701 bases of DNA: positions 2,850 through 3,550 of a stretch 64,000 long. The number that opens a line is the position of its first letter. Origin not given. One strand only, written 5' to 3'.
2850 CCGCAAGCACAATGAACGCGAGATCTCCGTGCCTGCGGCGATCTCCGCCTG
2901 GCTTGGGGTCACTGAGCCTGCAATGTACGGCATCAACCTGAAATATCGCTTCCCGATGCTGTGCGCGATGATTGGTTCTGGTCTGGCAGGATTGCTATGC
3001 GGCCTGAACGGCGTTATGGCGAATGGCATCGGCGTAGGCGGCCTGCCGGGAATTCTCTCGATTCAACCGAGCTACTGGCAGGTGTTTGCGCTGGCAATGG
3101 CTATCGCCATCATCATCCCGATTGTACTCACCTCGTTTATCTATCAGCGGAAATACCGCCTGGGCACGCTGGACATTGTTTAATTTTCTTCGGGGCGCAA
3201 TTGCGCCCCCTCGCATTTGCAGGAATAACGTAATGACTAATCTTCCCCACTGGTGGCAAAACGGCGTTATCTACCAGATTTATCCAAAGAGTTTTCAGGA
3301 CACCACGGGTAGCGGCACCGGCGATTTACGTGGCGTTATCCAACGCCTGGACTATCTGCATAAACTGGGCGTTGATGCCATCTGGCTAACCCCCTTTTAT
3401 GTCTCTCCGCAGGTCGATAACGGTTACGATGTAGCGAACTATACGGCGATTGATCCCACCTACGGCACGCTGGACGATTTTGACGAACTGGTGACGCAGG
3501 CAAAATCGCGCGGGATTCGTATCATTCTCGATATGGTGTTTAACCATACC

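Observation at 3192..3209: Perfect 18-bp GC-rich palindrome in the treB-treC intercistronic spacer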

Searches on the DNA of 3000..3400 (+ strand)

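Call 3: search_dna_similar(query=window:3084-3333:+, collection=ecoli_genomes, mode=near, max_rows=10, rows=spread)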
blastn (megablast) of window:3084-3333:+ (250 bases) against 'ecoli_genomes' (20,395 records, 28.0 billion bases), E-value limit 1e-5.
Records with a match: 5422; places in all: 5423; records where one place covers at least 80% of the query: 5421.
Genomes with a match: 5422 of 5426; with a place that covers at least 80% of the query: 5421. Places per genome that has any: lowest 1, median 1, highest 2. On chromosomes: 5420 places; on plasmids: 3.
Best place of each record, by identity: >=99% 4912; 95-99% 498; 90-95% 12.
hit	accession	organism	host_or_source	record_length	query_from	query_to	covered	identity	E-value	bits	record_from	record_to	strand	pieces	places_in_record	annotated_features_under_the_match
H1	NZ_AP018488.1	Escherichia coli O157:H7 strain PV15-279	Homo sapiens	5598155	1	250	100%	100.0%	3e-127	462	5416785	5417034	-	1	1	treC: alpha,alpha-phosphotrehalase | treB: PTS trehalose transporter subunit IIBC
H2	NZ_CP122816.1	Escherichia coli strain ETEC1731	Sus scrofa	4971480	1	250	100%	100.0%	3e-127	462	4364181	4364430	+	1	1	treC: alpha,alpha-phosphotrehalase | treB: PTS trehalose transporter subunit IIBC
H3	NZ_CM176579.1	Escherichia coli strain fS25a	Homo sapiens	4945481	1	250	100%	100.0%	3e-127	462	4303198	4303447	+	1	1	treC: alpha,alpha-phosphotrehalase | treB: PTS trehalose transporter subunit IIBC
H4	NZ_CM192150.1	Escherichia coli strain Ec-23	Homo sapiens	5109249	2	250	100%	100.0%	1e-126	460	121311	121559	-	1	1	treC: alpha,alpha-phosphotrehalase | treB: PTS trehalose transporter subunit IIBC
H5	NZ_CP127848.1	Escherichia coli strain MB7671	Homo sapiens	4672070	1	250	100%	99.6%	1e-125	457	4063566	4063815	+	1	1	treC: alpha,alpha-phosphotrehalase | treB: PTS trehalose transporter subunit IIBC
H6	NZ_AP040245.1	Escherichia coli strain NR1442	Homo sapiens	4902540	1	250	100%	99.6%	1e-125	457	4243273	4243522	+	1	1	treC: alpha,alpha-phosphotrehalase | treB: PTS trehalose transporter subunit IIBC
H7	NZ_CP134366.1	Escherichia coli strain TUM12368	Chicken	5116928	1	250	100%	99.2%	6e-124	451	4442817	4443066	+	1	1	treC: alpha,alpha-phosphotrehalase | treB: PTS trehalose transporter subunit IIBC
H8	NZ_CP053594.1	Escherichia coli strain T7Express_Crystal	not applicable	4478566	2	250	100%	99.2%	2e-123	449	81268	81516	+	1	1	treC: alpha,alpha-phosphotrehalase | treB: PTS trehalose transporter subunit IIBC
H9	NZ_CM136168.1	Escherichia coli strain PRO_A-1422-6M-A_ESBL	Homo sapiens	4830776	2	250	100%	99.2%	2e-123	449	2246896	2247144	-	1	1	treC: alpha,alpha-phosphotrehalase | treB: PTS trehalose transporter subunit IIBC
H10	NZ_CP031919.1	Escherichia coli O145:NM strain FWSEC0002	Homo sapiens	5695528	1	94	38%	98.9%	7e-39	169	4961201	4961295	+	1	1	treB: PTS trehalose transporter subunit IIBC | alpha,alpha-phosphotrehalase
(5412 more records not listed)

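Call 38: search_dna_similar(query=window:3176-3216:+, collection=ecoli_genomes, mode=distant, max_rows=30, rows=spread, max_evalue=0.01)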
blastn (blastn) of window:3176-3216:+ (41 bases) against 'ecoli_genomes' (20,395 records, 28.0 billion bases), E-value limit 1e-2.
Records with a match: 5423; places in all: 5424; records where one place covers at least 80% of the query: 5411.
Genomes with a match: 5423 of 5426; with a place that covers at least 80% of the query: 5411. Places per genome that has any: lowest 1, median 1, highest 2. On chromosomes: 5421 places; on plasmids: 3.
Best place of each record, by identity: >=99% 4963; 95-99% 457; 90-95% 3.
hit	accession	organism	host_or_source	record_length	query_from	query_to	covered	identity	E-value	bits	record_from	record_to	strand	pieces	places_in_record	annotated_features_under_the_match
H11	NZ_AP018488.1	Escherichia coli O157:H7 strain PV15-279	Homo sapiens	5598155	1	41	100%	100.0%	7e-12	75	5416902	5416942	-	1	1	treB: PTS trehalose transporter subunit IIBC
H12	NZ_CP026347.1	Escherichia coli strain 7A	not applicable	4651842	1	41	100%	100.0%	7e-12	75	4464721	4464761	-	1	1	treB: PTS trehalose transporter subunit IIBC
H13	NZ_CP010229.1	Escherichia coli strain S10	not applicable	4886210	1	41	100%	100.0%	7e-12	75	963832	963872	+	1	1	treB: PTS trehalose transporter subunit IIBC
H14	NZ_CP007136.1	Escherichia coli O145:H28 str. RM12581 strain RM12581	lettuce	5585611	1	41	100%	100.0%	7e-12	75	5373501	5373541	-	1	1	treB: PTS trehalose transporter subunit IIBC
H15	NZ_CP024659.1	Escherichia coli strain RM9872-C1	cattle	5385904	1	41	100%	100.0%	7e-12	75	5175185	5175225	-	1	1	treB: PTS trehalose transporter subunit IIBC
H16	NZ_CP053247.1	Escherichia coli strain SCU-482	Homo sapiens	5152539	1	41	100%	100.0%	7e-12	75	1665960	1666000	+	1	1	treB: PTS trehalose transporter subunit IIBC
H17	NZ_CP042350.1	Escherichia coli strain RM10410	crow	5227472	1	41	100%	100.0%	7e-12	75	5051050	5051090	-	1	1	treB: PTS trehalose transporter subunit IIBC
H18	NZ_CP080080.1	Escherichia coli strain 19SZHZ886Rt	Homo sapiens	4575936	1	41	100%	100.0%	7e-12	75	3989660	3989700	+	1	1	treB: PTS trehalose transporter subunit IIBC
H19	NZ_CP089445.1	Escherichia coli strain 5-1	Human body fluids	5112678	1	41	100%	100.0%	7e-12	75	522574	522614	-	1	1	treB: PTS trehalose transporter subunit IIBC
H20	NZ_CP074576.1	Escherichia coli strain CS18F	Chicken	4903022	1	41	100%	100.0%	7e-12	75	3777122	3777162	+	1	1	treB: PTS trehalose transporter subunit IIBC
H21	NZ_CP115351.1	Escherichia coli strain CUVET21-37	cat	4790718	1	41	100%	100.0%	7e-12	75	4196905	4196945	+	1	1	treB: PTS trehalose transporter subunit IIBC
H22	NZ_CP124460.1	Escherichia coli strain AVS0947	environmental: river/lake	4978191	1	41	100%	100.0%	7e-12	75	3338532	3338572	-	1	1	treB: PTS trehalose transporter subunit IIBC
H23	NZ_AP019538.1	Escherichia coli strain THO-008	Homo sapiens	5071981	1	41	100%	100.0%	7e-12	75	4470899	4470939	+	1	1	treB: PTS trehalose transporter subunit IIBC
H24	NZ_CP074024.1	Escherichia coli strain PK5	Pig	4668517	1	41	100%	100.0%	7e-12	75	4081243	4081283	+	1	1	treB: PTS trehalose transporter subunit IIBC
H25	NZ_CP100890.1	Escherichia coli strain ET881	Hoplobatrachus rugulosus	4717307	1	41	100%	100.0%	7e-12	75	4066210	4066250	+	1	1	treB: PTS trehalose transporter subunit IIBC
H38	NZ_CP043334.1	Escherichia coli strain WCHEC115106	Homo sapiens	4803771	1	41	100%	97.6%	3e-10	71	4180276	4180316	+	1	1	treB: PTS trehalose transporter subunit IIBC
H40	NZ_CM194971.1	Escherichia coli strain SL124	Homo sapiens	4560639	1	29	71%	100.0%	2e-5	54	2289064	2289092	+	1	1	treB: PTS trehalose transporter subunit IIBC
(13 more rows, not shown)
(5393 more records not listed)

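Call 39: get_annotated_region(hit=H38, flank=60)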
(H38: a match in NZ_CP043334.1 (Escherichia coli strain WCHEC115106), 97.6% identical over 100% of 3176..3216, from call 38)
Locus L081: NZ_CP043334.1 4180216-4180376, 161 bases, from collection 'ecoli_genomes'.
description: Escherichia coli strain WCHEC115106 chromosome, complete genome
organism: Escherichia coli strain WCHEC115106 (NCBI taxid 562)
replicon: chromosome; assembly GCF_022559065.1
host: Homo sapiens; source: -; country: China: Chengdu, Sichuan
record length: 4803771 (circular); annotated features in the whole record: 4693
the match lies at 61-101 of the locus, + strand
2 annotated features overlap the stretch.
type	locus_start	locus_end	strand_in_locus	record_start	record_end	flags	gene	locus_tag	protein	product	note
CDS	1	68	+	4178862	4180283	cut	treB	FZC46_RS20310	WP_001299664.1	PTS trehalose transporter subunit IIBC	-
CDS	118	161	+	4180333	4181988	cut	treC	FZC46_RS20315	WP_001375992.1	alpha,alpha-phosphotrehalase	-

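Call 40: get_annotated_region(hit=H40, flank=1500)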
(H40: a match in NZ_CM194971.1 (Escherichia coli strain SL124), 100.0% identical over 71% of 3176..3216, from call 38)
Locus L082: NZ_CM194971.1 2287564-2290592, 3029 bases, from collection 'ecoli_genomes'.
description: Escherichia coli strain SL124 chromosome, whole genome shotgun sequence
organism: Escherichia coli strain SL124 (NCBI taxid 562)
replicon: chromosome; assembly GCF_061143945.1
host: Homo sapiens; source: stool; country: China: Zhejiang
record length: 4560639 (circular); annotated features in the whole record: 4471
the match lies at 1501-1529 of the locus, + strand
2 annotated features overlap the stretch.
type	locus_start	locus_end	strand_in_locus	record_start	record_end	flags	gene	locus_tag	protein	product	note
CDS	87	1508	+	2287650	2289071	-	treB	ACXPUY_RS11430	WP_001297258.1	PTS trehalose transporter subunit IIBC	-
CDS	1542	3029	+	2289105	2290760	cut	treC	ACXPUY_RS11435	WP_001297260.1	alpha,alpha-phosphotrehalase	-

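Call 41: get_annotated_region(hit=H10, flank=1500)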
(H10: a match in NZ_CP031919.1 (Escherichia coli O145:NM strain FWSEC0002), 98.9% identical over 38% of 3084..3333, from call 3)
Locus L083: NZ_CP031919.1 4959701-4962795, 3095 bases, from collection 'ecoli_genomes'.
description: Escherichia coli O145:NM strain FWSEC0002 chromosome, complete genome
organism: Escherichia coli O145:NM strain FWSEC0002 (NCBI taxid 991919)
replicon: chromosome; assembly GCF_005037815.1
host: Homo sapiens; source: Clinical: Human (Homo sapiens); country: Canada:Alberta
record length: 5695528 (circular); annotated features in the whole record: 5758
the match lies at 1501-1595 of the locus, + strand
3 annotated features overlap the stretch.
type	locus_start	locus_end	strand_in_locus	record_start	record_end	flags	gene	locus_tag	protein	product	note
CDS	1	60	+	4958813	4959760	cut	treR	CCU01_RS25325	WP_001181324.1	trehalose operon repressor TreR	-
CDS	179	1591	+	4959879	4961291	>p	treB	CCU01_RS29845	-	PTS trehalose transporter subunit IIBC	incomplete; partial in the middle of a contig; missing C-terminus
CDS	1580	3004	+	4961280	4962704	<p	-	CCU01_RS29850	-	alpha,alpha-phosphotrehalase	incomplete; partial in the middle of a contig; missing N-terminus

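Call 60: search_rna_families(source=window, start=3000, end=3400, threshold=evalue, max_evalue=10)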
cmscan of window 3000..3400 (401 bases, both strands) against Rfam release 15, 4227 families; matches with E-value up to 10: 3.
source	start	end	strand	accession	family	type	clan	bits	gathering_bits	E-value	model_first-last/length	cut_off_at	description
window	3084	3114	+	RF01059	mir-598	Gene; miRNA;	-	14.7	69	3.7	1-80/80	no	mir-598 microRNA precursor family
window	3192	3209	+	RF00194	Rubella_3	Cis-reg;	-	13.2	35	6.1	8-25/68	no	Rubella virus 3' cis-acting element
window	3192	3209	-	RF00194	Rubella_3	Cis-reg;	-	13.2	35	6.1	8-25/68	no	Rubella virus 3' cis-acting element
